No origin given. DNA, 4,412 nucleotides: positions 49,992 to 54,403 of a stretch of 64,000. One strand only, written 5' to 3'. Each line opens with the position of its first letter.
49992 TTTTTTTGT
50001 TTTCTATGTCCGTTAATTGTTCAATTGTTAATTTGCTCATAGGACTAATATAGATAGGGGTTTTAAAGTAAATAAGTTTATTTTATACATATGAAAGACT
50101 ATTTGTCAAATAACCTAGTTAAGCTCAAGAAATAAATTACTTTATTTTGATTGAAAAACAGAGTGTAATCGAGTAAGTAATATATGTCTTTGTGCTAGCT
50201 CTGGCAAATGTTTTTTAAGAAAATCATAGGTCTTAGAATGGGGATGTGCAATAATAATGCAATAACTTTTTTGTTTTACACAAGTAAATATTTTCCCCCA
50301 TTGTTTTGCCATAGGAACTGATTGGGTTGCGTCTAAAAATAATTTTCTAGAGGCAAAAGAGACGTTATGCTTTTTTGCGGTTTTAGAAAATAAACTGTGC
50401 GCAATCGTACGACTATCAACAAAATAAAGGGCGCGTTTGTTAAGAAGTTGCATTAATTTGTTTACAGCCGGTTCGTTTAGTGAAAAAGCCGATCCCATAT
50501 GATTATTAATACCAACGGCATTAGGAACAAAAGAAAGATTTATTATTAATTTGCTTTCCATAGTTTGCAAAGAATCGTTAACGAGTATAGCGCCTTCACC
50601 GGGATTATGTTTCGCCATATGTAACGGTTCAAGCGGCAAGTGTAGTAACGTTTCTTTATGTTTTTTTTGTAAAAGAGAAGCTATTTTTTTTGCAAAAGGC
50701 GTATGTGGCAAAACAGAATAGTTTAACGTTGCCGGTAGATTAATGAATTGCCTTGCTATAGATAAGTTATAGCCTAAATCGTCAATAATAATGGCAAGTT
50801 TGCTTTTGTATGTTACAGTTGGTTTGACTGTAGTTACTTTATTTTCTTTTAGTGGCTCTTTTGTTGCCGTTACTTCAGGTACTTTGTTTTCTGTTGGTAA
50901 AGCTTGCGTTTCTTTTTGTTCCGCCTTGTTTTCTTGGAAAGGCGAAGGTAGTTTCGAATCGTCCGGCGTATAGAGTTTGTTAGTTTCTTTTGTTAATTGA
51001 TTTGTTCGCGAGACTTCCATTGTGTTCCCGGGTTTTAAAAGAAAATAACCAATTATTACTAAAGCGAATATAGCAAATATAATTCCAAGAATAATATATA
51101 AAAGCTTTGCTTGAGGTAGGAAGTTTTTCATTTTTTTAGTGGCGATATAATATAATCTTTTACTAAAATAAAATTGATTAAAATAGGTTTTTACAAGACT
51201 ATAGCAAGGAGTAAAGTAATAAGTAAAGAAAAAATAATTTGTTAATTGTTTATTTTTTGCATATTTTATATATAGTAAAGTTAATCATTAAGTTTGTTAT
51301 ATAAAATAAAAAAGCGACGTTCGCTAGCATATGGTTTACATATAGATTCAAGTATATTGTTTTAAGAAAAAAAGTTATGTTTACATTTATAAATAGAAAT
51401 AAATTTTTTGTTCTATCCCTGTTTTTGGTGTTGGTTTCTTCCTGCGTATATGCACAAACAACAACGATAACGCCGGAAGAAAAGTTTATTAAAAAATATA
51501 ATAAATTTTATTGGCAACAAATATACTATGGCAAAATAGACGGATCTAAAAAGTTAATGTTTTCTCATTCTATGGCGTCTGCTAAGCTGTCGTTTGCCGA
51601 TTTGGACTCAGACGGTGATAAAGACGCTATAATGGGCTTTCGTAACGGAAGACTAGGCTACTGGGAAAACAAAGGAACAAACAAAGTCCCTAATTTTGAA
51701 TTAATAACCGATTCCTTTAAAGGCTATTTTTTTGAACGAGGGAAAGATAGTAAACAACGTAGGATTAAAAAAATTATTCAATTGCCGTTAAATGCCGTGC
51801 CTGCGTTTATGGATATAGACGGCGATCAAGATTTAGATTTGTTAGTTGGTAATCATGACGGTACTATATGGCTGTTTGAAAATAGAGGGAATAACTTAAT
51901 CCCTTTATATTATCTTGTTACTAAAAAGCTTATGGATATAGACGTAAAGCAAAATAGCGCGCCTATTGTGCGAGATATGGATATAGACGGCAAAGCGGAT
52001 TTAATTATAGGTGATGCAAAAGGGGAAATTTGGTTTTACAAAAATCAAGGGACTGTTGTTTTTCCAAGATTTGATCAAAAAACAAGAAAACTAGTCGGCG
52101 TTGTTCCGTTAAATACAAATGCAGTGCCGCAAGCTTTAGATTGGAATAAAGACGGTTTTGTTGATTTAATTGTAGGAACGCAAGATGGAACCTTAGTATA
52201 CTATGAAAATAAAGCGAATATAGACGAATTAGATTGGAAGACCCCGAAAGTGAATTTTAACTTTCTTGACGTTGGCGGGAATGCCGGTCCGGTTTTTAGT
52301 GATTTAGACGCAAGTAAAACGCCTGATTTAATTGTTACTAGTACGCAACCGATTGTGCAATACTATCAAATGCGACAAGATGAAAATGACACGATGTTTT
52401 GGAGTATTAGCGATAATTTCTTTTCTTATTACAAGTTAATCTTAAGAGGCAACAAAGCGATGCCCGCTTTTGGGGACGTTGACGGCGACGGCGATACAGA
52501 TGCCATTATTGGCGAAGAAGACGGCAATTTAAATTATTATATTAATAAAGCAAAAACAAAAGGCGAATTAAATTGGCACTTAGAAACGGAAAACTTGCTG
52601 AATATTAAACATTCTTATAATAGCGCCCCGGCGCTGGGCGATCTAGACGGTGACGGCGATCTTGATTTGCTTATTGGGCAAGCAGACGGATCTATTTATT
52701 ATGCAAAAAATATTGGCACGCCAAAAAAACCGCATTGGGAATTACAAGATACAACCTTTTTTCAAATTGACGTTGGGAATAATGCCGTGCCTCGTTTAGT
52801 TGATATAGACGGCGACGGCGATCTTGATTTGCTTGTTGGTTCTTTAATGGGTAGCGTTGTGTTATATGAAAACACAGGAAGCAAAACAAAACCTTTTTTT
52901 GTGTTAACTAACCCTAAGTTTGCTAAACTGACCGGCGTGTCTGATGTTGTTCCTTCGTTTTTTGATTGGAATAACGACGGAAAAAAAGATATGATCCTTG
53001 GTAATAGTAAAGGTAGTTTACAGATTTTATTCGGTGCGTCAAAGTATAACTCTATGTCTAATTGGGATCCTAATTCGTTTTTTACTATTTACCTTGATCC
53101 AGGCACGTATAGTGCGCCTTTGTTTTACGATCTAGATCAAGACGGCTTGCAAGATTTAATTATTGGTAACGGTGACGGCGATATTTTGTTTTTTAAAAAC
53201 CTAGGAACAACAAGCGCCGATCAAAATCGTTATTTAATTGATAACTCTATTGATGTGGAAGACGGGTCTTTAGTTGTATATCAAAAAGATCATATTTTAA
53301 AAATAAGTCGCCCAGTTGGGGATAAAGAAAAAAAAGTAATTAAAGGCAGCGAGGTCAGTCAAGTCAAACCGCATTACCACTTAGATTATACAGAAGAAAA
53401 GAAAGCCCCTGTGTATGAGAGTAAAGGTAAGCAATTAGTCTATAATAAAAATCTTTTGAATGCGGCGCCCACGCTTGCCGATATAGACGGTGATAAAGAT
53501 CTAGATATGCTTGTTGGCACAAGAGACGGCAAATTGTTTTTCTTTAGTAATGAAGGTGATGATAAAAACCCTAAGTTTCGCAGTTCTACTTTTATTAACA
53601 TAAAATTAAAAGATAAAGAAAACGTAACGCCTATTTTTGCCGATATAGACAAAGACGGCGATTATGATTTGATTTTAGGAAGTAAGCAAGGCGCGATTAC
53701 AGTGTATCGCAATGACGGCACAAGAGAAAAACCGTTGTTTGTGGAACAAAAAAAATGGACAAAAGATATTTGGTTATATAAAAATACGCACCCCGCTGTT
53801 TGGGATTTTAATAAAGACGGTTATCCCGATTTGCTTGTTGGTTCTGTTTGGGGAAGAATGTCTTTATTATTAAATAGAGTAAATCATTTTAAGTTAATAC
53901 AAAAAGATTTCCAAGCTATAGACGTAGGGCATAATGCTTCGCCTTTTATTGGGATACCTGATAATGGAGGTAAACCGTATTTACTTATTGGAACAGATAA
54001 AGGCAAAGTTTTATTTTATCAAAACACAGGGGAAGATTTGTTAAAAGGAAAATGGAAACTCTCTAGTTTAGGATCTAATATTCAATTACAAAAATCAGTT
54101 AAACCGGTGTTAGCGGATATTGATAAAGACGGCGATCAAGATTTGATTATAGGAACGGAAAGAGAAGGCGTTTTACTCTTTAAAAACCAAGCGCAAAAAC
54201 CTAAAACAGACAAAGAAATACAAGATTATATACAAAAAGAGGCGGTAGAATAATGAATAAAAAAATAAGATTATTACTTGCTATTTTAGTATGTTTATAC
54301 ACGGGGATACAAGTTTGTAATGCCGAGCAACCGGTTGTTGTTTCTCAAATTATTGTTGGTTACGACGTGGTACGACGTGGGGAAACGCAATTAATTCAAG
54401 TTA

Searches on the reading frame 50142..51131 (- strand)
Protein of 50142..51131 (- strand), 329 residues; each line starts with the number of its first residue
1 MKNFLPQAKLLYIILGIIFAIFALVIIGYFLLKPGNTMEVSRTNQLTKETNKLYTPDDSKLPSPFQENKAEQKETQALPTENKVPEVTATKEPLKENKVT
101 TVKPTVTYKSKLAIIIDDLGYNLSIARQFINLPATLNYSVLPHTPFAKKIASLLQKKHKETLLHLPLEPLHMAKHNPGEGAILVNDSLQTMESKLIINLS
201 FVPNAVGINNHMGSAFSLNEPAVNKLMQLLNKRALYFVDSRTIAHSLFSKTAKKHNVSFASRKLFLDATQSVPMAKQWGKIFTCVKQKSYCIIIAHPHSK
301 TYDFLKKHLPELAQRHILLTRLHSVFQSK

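Call 7: search_protein_families(library=ncbifam, proteins=[window:50142-51131:-])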
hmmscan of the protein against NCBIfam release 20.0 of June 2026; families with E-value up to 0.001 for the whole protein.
window:50142-51131:- (329 aa): 0 families

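Call 23: search_protein_families(library=pfam, proteins=[window:50142-51131:-], max_evalue=0.001)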
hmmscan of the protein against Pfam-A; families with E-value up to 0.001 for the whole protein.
window:50142-51131:- (329 aa): 1 family
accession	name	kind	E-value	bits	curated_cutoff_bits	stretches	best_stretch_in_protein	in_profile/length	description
PF04748.18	Polysacc_deac_2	-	1.8e-61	207.4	27.5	1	114-324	1-210/212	Divergent polysaccharide deacetylase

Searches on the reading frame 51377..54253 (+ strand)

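Call 22: search_protein_families(library=ncbifam, proteins=[window:51377-54253:+], max_evalue=1e-10)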
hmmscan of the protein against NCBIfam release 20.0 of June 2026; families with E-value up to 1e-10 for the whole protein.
window:51377-54253:+ (958 aa): 1 family
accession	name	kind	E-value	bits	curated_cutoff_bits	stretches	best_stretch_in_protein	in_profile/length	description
NF000157.1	fusid_est_FusH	equivalog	2.9e-26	92.2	999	0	464-612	255-402/520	fusidic acid esterase FusH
